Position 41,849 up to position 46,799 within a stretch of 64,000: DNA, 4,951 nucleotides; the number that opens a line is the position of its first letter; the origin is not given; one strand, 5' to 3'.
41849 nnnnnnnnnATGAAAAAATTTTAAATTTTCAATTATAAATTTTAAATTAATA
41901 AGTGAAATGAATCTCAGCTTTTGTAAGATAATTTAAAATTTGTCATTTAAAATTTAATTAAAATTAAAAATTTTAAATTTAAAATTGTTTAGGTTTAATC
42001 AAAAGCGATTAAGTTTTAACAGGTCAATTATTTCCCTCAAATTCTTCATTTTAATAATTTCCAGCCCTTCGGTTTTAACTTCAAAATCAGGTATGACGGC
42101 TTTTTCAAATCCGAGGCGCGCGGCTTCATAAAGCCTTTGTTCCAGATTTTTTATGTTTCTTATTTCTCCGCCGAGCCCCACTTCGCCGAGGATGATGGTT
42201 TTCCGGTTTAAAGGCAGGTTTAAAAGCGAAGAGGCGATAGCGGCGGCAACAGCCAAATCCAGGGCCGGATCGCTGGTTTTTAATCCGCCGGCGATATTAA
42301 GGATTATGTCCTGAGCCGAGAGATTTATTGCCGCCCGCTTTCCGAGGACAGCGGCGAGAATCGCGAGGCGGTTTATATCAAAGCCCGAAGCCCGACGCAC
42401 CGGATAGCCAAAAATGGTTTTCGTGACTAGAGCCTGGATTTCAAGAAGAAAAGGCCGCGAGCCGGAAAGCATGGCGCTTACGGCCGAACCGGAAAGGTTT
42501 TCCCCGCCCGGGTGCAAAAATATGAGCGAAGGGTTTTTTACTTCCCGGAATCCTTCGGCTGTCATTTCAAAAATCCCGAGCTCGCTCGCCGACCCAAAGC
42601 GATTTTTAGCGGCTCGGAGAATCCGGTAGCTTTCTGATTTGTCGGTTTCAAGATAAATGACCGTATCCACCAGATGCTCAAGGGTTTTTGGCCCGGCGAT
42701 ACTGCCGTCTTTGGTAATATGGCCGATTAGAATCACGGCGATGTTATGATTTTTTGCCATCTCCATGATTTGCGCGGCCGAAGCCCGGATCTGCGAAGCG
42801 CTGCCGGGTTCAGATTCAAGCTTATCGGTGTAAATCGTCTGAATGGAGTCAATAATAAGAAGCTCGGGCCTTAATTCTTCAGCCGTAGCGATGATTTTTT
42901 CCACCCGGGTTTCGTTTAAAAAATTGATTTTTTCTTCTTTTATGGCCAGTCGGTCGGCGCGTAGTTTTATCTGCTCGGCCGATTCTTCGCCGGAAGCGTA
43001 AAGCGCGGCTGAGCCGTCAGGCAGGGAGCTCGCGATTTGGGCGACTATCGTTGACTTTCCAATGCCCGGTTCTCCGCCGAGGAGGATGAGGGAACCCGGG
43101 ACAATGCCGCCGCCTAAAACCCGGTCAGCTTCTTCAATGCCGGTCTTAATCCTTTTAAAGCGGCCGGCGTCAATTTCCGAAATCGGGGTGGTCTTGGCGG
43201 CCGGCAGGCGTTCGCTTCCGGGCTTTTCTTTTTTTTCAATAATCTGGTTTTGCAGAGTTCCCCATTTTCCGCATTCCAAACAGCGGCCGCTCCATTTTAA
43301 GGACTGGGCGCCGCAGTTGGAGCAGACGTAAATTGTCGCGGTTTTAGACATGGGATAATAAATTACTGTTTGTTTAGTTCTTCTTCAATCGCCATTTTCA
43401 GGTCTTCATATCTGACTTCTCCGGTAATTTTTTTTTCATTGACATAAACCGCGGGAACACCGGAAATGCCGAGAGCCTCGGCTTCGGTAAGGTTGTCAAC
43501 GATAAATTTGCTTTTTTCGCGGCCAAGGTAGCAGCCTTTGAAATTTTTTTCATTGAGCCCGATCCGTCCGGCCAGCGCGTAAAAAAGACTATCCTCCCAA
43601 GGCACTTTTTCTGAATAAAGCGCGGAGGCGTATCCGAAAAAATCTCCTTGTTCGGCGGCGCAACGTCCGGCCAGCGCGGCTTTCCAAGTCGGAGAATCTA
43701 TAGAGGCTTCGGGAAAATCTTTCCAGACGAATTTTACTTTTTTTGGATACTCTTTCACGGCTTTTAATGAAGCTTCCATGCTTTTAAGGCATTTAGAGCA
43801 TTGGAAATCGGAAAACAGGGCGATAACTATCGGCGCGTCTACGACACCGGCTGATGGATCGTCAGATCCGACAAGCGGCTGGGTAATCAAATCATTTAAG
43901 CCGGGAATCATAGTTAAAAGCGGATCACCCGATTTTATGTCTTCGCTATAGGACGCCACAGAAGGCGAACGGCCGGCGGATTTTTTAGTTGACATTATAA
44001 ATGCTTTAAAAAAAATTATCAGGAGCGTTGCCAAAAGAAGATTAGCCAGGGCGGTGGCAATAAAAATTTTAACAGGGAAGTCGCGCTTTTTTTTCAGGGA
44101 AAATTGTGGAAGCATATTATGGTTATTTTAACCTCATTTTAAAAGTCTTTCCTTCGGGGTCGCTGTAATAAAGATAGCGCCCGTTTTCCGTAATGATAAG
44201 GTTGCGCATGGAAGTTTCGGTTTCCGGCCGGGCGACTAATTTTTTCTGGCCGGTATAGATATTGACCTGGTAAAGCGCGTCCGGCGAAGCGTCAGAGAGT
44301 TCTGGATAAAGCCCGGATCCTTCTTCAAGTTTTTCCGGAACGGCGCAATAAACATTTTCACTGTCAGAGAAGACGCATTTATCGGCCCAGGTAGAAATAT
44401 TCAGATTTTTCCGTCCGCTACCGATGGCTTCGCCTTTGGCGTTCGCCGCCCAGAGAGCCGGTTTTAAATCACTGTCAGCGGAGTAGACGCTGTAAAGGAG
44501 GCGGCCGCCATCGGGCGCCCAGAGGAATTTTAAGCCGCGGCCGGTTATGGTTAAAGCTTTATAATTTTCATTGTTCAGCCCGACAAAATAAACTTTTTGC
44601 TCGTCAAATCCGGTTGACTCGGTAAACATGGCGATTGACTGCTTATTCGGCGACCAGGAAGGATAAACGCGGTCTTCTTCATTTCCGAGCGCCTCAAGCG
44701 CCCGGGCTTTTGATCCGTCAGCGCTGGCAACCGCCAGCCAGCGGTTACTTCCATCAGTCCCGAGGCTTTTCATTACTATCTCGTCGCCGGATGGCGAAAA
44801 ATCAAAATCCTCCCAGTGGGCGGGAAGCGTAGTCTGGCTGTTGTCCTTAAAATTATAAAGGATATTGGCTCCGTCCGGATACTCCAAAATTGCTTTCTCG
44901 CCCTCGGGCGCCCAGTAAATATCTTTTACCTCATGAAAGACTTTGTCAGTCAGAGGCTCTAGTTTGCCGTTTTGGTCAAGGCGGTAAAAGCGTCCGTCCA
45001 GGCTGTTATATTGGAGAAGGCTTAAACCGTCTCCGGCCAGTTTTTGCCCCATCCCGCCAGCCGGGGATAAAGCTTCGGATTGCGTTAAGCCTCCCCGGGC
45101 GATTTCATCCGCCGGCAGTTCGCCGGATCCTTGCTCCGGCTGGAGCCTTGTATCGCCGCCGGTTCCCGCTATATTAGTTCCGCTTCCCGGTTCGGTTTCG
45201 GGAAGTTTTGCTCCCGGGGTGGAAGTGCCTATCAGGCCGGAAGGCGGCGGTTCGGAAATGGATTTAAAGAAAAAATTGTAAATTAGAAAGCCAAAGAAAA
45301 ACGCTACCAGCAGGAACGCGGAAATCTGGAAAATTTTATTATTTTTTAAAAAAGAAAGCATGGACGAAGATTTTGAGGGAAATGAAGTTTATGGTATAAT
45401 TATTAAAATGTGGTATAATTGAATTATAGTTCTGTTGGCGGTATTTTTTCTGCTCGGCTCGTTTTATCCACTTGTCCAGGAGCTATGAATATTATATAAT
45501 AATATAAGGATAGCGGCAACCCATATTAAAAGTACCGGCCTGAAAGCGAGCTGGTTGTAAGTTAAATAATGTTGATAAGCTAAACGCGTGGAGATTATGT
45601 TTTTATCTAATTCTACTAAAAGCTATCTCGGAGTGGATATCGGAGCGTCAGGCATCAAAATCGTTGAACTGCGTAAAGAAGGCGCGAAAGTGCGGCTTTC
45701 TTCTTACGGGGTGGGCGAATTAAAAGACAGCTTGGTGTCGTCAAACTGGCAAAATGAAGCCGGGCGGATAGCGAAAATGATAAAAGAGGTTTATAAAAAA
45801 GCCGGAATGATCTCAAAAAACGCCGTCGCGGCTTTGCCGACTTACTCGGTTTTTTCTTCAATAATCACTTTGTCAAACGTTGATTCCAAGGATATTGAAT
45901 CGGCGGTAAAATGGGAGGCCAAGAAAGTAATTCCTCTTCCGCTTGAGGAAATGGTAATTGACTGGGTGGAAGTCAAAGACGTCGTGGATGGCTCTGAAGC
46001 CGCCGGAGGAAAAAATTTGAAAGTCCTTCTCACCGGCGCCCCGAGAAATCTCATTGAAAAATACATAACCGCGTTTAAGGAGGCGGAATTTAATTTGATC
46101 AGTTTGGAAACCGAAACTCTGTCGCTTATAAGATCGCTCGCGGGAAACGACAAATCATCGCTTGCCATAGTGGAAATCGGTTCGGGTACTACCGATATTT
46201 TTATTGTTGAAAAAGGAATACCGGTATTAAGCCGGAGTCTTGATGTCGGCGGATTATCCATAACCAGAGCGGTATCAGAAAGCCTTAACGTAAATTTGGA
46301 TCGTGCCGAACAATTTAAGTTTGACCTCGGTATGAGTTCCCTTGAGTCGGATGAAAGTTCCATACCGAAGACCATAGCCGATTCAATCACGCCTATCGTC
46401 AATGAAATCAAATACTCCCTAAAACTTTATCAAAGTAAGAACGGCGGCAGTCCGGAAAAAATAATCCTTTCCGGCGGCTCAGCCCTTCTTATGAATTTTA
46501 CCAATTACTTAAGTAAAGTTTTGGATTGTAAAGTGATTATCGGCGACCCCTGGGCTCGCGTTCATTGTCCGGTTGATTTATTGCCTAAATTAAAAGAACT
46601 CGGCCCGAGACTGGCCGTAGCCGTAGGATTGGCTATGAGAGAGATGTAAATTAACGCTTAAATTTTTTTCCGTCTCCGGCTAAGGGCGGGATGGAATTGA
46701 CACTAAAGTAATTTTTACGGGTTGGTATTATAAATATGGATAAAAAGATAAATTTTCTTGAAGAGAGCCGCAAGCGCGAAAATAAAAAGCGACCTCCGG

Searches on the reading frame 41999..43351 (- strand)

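Call 48: search_protein_families(library=pfam, proteins=[window:41999-43351:-], max_evalue=0.001)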
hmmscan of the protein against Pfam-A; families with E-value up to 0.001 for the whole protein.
window:41999-43351:- (450 aa): 12 families
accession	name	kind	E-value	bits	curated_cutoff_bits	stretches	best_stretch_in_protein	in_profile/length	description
PF06745.19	ATPase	-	1.4e-16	61.1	26.6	2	68-138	1-73/231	KaiC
PF13481.12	AAA_25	-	2.7e-14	53.7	27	1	59-216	6-194/195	AAA domain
PF13541.12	ChlI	-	2.5e-11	44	27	1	340-422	36-119/121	Subunit ChlI of Mg-chelatase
PF18073.7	Zn_ribbon_LapB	-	5e-10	39.3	25.7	1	8-34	1-27/28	Rubredoxin metal binding domain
PF03796.21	DnaB_C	-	3.8e-09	36.7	27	1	68-210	2-136/255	DnaB-like helicase C terminal domain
PF00004.35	AAA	-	8e-08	33.2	21.2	1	89-211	1-107/131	ATPase family associated with various cellular activities (AAA)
PF13401.12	AAA_22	-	1.6e-07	32.2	27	1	87-211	6-123/130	AAA domain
PF13191.12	AAA_16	-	4.8e-05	24.3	32.6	1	87-130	25-75/167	AAA ATPase domain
PF07088.17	GvpD_P-loop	-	5.7e-05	23.5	24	0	151-246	99-184/189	GvpD gas vesicle protein, P-loop domain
PF08423.17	Rad51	-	0.00021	21.1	22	0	67-215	7-178/244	Rad51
PF05362.19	Lon_C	-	0.00046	20.3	21.1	0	358-424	106-172/205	Lon protease (S16) C-terminal proteolytic domain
PF00005.33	ABC_tran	-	0.00077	20.5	25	0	83-187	8-80/137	ABC transporter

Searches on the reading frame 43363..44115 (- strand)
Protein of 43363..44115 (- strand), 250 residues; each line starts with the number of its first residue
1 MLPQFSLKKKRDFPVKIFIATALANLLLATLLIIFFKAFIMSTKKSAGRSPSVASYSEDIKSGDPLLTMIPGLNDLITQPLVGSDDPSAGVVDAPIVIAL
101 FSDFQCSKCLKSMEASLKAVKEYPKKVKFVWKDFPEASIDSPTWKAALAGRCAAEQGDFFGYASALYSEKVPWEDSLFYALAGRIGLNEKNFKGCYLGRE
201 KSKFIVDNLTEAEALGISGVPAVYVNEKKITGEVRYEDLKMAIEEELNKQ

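Call 48: search_protein_families(library=pfam, proteins=[window:43363-44115:-], max_evalue=0.001)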
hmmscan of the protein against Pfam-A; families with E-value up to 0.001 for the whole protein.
window:43363-44115:- (250 aa): 2 families
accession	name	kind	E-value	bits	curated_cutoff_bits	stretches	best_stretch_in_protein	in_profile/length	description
PF13462.12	Thioredoxin_4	-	2.7e-25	89.9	23.2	1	86-245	5-165/165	Thioredoxin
PF01323.26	DSBA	-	1e-11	45.4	25.6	1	163-243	109-190/191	DSBA-like thioredoxin domain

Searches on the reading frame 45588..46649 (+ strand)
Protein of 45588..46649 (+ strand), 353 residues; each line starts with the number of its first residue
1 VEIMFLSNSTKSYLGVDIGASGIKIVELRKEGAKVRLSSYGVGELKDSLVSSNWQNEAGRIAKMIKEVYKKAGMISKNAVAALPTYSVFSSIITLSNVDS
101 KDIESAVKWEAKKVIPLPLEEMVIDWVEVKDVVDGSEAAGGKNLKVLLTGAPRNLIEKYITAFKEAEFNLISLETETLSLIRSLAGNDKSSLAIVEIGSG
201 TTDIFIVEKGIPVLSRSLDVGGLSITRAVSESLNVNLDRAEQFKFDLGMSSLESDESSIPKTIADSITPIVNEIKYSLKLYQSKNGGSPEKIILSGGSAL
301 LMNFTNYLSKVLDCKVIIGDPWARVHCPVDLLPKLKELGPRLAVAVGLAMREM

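Call 48: search_protein_families(library=pfam, proteins=[window:45588-46649:+], max_evalue=0.001)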
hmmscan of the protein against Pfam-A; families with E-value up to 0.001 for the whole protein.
window:45588-46649:+ (353 aa): 4 families
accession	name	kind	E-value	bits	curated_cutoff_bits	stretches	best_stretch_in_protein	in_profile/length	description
PF11104.14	PilM_2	-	2.2e-41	142.4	27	1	15-352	1-339/340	Type IV pilus assembly protein PilM;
PF14450.12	FtsA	-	4e-17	63.2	31.8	1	193-347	1-127/127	Cell division protein FtsA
PF06723.19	MreB_Mbl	-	3.7e-08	33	27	0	193-255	148-216/327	MreB/Mbl protein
PF21522.3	MreB-like_C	-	0.00095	20.2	27.8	0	194-302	1-117/123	Archaeal actin homologue MreB-like, C-terminal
